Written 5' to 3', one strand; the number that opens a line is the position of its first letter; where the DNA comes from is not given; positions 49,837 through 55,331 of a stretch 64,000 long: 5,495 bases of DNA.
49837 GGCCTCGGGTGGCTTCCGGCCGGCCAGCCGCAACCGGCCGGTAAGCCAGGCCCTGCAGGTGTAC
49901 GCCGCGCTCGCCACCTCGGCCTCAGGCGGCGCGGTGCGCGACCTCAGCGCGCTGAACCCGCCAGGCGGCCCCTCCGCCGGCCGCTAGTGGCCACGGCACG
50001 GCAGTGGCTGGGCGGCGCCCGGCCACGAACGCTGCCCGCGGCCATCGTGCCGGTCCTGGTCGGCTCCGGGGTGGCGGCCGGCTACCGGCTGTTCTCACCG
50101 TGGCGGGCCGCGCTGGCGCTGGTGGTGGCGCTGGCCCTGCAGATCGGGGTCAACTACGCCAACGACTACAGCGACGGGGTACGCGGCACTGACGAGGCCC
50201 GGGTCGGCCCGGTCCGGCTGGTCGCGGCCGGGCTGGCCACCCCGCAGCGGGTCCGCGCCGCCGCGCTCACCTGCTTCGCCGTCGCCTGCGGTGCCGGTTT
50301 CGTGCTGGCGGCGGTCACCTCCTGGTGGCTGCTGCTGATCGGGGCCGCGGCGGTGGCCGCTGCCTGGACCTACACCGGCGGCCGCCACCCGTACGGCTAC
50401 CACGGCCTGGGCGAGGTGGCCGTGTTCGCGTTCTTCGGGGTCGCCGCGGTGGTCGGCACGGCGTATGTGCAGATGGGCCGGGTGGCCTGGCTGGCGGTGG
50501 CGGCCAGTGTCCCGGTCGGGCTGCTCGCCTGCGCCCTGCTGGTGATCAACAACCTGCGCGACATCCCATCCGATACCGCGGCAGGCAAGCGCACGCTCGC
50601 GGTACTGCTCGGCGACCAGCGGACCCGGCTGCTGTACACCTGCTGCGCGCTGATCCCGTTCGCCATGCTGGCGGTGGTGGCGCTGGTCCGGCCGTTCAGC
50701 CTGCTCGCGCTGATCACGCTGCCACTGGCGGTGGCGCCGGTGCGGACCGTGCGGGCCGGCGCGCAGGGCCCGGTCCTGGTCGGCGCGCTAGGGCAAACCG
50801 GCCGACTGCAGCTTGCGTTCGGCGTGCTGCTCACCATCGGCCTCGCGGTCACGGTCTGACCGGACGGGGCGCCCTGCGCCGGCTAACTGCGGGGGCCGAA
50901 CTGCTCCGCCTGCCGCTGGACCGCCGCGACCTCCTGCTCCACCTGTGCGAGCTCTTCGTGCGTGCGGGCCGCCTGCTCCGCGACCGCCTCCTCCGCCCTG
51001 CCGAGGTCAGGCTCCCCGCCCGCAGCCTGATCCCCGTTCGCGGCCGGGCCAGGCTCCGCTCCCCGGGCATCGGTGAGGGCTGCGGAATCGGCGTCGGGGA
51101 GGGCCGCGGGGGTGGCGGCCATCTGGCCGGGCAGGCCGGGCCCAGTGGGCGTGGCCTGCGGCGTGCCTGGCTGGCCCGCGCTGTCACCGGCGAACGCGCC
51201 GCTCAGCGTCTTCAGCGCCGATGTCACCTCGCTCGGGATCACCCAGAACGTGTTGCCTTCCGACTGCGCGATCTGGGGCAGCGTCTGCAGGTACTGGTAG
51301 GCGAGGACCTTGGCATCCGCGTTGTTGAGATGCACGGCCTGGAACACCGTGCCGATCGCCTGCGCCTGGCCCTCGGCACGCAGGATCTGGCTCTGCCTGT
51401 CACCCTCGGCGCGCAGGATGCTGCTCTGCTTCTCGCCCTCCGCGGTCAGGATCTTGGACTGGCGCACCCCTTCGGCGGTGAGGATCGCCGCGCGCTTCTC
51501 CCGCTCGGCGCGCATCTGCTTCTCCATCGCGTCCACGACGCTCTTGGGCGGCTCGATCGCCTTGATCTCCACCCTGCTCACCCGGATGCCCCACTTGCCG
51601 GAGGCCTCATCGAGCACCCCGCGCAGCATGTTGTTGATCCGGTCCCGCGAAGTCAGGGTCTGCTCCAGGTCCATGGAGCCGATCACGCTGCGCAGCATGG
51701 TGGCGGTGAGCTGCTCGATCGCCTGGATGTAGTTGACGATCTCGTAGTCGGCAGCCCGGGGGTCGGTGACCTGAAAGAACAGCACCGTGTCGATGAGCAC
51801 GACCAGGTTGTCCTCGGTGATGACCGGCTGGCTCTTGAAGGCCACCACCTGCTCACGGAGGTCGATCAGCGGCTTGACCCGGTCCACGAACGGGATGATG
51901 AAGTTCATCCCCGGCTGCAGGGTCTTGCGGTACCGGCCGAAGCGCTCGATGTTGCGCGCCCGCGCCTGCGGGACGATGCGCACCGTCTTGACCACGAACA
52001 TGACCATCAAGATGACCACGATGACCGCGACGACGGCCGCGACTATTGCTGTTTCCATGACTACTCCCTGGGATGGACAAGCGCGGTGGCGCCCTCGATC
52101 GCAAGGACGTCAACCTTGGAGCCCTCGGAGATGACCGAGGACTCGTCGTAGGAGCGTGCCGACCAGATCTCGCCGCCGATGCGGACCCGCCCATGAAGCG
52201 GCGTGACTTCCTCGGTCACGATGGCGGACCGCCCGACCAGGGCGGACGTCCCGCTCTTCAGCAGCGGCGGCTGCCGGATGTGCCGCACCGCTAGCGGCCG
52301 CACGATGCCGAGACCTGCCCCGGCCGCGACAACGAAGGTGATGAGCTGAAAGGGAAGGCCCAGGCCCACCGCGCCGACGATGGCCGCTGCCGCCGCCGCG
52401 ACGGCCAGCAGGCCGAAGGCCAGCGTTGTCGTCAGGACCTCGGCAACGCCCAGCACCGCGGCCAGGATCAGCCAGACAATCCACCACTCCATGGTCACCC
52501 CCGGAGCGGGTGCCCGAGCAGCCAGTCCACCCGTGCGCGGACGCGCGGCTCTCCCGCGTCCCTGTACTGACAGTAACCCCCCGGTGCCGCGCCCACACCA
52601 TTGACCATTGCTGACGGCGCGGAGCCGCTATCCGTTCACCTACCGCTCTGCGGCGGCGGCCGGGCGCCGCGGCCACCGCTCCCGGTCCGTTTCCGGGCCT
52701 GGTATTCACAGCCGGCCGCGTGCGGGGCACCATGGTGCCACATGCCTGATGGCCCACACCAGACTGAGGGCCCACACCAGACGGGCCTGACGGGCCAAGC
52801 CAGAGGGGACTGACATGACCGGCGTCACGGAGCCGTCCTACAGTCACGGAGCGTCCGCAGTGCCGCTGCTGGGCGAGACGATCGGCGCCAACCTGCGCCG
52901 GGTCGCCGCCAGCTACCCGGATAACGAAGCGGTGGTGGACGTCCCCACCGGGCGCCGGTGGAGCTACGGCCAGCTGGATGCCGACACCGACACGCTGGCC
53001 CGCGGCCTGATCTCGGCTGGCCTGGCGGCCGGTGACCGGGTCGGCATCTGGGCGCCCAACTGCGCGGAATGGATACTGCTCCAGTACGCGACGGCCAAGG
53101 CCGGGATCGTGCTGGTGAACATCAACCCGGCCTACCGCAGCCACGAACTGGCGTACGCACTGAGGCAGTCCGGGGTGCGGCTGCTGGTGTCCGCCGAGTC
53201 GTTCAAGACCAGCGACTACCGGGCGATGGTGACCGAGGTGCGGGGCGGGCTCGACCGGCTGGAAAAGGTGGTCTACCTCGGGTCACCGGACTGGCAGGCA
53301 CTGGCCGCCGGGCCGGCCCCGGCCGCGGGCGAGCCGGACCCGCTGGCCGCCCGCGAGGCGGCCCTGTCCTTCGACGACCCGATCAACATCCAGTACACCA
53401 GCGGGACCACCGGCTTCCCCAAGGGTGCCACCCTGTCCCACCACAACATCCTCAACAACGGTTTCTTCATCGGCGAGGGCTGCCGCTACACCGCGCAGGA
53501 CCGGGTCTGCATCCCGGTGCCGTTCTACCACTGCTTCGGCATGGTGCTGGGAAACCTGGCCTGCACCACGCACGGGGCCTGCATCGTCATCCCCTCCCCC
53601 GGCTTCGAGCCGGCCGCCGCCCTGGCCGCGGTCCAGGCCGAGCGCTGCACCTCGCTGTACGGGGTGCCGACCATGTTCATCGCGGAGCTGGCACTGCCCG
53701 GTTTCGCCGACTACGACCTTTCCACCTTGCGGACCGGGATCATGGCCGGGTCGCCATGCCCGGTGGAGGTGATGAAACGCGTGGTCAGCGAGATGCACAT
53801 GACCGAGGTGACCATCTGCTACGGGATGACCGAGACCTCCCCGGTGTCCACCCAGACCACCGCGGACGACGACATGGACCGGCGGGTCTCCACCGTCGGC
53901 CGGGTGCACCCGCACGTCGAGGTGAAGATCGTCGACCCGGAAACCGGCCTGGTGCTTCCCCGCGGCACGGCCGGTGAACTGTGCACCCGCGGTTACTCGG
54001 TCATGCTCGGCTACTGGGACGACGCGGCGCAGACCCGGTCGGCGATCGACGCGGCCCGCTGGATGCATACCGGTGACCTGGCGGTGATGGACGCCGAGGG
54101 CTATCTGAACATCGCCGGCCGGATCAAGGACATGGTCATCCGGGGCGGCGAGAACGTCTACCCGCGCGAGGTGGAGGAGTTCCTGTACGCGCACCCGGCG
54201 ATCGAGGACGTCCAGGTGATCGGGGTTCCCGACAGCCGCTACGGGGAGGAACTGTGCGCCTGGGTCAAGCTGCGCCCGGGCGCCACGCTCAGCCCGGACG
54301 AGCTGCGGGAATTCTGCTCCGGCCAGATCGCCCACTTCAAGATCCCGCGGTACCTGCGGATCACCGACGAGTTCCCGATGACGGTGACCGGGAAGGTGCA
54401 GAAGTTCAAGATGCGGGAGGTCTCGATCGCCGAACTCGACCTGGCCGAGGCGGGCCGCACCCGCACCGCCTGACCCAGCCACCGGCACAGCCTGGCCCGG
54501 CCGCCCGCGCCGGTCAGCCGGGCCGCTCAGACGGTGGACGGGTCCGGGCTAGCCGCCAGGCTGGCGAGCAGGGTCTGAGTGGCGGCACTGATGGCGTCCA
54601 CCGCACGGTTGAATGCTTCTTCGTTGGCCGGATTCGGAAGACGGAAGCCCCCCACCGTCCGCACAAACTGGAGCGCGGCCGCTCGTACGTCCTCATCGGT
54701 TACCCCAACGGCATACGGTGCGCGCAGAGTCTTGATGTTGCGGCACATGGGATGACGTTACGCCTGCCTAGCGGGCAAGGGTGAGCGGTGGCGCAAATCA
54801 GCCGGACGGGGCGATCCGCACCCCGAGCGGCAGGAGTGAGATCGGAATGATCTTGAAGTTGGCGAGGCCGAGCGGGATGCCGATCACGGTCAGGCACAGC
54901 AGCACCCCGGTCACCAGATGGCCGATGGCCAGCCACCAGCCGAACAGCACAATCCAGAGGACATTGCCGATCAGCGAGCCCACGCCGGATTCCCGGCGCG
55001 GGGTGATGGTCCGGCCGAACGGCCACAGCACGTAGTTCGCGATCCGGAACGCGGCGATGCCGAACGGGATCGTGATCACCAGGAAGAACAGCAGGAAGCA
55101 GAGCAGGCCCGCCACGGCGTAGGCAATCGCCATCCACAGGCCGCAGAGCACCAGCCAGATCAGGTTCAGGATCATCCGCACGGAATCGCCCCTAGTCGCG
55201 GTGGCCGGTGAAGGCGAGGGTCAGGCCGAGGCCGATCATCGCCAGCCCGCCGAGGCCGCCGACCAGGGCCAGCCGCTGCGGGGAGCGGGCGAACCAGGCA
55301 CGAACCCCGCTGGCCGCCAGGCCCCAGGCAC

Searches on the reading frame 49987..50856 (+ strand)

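Call 38: search_protein_families(library=pfam, max_evalue=0.001, proteins=[window:49987-50856:+])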
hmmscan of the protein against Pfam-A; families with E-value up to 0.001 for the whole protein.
window:49987-50856:+ (290 aa): 1 family
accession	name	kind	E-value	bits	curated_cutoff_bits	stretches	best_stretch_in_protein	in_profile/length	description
PF01040.23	UbiA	-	1.7e-31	109.8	34.2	1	20-249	2-225/250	UbiA prenyltransferase family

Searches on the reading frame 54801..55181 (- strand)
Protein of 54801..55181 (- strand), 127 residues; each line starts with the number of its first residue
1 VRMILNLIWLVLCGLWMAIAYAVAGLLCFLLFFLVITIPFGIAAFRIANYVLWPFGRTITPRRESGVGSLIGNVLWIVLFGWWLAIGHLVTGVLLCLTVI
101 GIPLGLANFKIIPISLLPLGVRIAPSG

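Call 38: search_protein_families(library=pfam, max_evalue=0.001, proteins=[window:54801-55181:-])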
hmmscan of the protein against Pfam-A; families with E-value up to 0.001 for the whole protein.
window:54801-55181:- (127 aa): 1 family
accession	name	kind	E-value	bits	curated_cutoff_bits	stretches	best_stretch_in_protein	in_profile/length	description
PF03733.18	YccF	-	4.9e-34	117.2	27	2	71-120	1-50/51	Inner membrane component domain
